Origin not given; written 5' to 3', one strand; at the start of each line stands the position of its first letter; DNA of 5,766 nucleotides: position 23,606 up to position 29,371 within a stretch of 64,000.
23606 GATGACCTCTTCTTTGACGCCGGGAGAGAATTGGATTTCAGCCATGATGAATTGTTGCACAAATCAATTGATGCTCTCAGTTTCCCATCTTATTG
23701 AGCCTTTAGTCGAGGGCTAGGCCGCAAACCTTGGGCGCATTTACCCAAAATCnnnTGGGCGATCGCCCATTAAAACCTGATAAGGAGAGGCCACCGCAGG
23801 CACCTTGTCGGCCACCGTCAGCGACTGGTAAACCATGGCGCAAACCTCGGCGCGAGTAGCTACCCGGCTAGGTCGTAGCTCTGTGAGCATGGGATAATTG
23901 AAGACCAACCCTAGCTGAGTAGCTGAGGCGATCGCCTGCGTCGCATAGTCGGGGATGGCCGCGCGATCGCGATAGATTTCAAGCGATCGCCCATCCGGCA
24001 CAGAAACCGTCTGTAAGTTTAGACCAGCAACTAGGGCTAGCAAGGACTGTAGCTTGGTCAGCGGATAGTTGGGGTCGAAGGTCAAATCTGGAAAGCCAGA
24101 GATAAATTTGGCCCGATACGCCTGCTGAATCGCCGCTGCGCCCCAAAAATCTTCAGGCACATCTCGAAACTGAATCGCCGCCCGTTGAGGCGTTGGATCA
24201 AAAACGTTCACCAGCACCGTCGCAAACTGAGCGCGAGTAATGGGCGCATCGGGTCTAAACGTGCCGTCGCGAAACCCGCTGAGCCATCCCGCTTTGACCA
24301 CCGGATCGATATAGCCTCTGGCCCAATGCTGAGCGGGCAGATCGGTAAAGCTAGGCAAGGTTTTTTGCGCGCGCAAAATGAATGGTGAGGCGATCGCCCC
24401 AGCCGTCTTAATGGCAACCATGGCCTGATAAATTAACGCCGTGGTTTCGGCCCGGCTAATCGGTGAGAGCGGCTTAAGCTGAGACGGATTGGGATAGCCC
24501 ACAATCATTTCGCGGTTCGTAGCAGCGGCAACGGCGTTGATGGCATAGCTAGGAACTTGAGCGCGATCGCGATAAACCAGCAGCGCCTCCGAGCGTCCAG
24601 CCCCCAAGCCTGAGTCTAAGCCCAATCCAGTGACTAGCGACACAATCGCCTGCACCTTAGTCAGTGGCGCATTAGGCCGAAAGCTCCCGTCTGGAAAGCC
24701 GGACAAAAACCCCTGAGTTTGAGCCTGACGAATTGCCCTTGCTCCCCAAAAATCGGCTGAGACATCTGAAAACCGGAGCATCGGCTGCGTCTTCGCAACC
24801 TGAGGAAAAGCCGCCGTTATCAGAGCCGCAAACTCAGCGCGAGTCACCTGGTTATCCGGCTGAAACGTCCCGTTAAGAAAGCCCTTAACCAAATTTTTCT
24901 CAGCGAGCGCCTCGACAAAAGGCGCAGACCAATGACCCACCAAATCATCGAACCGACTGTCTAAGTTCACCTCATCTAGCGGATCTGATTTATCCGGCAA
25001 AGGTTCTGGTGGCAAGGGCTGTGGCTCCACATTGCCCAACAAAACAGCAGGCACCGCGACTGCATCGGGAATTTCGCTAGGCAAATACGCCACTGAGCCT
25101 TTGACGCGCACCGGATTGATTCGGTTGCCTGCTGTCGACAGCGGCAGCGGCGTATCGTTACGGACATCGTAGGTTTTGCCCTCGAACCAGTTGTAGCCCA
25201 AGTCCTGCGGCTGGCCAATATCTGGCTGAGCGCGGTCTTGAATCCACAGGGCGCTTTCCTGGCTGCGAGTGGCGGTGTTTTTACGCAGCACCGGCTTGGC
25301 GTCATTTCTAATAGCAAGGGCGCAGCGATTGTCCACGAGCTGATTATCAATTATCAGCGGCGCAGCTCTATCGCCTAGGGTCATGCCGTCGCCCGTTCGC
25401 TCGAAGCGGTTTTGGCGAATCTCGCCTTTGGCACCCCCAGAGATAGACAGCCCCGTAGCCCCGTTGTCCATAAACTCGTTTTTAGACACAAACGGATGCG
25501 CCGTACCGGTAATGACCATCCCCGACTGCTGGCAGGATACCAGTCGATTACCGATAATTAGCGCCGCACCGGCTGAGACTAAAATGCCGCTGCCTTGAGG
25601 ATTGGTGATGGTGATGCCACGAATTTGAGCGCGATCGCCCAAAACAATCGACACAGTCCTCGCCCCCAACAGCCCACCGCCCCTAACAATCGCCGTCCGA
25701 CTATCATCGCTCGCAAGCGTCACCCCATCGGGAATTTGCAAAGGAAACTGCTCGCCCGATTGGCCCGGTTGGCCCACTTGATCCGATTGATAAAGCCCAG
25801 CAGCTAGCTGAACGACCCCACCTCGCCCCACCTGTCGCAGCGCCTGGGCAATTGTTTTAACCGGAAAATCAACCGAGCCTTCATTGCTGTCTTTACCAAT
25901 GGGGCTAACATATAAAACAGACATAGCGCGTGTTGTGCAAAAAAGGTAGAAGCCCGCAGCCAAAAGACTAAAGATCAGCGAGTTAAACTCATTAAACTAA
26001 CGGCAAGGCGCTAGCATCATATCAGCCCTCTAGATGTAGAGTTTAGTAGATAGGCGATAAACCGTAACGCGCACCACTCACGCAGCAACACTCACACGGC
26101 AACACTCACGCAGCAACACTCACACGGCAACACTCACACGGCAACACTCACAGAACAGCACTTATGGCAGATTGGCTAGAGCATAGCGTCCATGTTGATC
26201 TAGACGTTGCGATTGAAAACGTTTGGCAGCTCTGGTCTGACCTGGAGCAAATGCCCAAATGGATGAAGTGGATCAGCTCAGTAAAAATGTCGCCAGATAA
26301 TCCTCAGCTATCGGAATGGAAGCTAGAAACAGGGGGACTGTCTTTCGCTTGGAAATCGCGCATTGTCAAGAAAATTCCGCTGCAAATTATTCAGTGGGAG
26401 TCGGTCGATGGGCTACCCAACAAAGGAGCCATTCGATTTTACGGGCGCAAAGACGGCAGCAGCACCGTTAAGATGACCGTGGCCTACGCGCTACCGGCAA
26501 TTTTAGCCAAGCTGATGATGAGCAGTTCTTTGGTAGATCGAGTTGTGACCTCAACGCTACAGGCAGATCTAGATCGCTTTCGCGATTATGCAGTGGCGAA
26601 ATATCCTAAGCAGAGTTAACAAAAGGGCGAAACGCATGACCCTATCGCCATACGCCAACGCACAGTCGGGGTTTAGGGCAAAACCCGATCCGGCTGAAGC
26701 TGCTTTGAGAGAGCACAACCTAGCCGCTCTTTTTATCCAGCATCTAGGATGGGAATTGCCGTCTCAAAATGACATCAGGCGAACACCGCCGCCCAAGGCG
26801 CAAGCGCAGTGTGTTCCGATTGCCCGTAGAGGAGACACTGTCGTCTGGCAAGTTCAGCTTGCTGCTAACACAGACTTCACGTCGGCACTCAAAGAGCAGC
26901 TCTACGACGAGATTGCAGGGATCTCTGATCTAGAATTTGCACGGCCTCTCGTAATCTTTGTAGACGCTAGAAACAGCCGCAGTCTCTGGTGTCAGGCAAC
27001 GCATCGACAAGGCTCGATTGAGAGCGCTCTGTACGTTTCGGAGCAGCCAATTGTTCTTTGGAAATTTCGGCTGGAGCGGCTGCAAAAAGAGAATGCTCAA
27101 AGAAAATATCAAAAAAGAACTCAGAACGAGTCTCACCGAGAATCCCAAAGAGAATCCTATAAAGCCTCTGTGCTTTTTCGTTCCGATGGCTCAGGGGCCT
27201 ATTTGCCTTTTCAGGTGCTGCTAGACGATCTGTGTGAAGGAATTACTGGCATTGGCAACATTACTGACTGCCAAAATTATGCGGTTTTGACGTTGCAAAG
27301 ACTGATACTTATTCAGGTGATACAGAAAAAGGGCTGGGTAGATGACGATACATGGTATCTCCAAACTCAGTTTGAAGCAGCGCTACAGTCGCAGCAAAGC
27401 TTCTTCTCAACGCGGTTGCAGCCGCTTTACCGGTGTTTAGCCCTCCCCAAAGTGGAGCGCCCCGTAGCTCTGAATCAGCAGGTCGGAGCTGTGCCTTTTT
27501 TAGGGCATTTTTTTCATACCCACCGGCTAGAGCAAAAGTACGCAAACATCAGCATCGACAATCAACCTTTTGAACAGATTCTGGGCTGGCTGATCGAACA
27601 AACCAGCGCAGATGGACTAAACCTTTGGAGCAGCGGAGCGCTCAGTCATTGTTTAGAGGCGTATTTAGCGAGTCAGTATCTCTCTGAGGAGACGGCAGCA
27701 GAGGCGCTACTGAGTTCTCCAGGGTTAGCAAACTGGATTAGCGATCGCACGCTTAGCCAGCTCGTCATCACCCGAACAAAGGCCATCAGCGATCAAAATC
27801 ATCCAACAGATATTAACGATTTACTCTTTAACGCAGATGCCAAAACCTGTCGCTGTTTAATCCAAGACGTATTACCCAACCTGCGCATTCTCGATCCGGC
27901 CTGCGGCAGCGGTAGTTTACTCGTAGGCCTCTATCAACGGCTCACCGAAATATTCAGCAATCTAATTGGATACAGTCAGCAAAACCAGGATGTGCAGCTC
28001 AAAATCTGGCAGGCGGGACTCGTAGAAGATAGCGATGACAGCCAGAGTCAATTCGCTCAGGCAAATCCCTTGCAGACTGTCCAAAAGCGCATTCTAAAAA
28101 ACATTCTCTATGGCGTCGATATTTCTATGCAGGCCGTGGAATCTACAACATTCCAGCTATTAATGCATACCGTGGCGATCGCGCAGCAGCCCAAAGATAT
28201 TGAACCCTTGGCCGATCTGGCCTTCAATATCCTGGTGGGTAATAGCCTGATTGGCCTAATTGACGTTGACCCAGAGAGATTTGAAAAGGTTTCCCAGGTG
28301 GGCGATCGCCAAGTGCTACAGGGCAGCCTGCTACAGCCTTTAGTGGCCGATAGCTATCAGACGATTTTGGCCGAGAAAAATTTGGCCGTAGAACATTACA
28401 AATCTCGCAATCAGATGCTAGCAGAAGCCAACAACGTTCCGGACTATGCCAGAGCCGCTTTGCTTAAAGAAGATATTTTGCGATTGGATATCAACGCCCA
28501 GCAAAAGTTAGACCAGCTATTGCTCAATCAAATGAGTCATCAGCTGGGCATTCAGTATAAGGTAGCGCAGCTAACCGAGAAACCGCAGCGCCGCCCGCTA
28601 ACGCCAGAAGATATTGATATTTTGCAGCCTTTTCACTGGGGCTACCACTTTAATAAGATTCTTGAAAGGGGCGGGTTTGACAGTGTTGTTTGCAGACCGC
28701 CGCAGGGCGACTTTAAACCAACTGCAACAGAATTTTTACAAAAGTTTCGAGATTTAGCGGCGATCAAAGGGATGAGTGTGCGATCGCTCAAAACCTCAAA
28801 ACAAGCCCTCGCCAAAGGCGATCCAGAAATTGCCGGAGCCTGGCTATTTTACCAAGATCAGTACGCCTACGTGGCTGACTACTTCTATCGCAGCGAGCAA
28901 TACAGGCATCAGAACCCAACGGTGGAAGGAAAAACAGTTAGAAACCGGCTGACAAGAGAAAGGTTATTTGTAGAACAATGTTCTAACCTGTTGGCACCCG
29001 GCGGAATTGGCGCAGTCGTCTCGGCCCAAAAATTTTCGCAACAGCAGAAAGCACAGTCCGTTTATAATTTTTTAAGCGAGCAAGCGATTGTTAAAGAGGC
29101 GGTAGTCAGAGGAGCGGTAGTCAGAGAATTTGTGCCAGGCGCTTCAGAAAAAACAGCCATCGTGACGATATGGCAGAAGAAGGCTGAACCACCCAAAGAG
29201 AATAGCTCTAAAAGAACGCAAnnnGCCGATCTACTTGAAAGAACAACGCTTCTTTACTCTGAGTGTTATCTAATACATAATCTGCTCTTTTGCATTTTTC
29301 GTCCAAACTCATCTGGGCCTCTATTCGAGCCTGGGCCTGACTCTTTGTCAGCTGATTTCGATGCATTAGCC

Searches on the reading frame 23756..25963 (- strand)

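Call 57: search_protein_families(library=pfam, proteins=[window:23756-25963:-], max_evalue=0.00001)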
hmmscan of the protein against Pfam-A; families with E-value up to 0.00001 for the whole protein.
window:23756-25963:- (736 aa): 4 families
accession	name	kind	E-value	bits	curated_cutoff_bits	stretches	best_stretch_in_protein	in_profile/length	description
PF00395.25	SLH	-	2.3e-54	181.5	20.8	3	337-379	1-44/44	S-layer homology domain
PF07602.17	DUF1565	-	5e-19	69.1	20.3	1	22-269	2-234/257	Protein of unknown function (DUF1565)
PF13229.12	Beta_helix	-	4.6e-17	62.5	25.9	1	110-244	8-147/158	Right handed beta helix region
PF05048.19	NosD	-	1.9e-09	37.7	23.6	1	110-237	25-151/212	Periplasmic copper-binding protein (NosD)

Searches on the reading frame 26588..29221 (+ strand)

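Call 57: search_protein_families(library=pfam, proteins=[window:26588-29221:+], max_evalue=0.00001)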
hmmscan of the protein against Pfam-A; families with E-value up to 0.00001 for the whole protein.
window:26588-29221:+ (878 aa): 1 family
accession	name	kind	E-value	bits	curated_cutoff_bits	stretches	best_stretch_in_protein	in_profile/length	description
PF07669.17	Eco57I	-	2.8e-07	31.2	25.3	0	506-705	2-83/171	Eco57I restriction-modification methylase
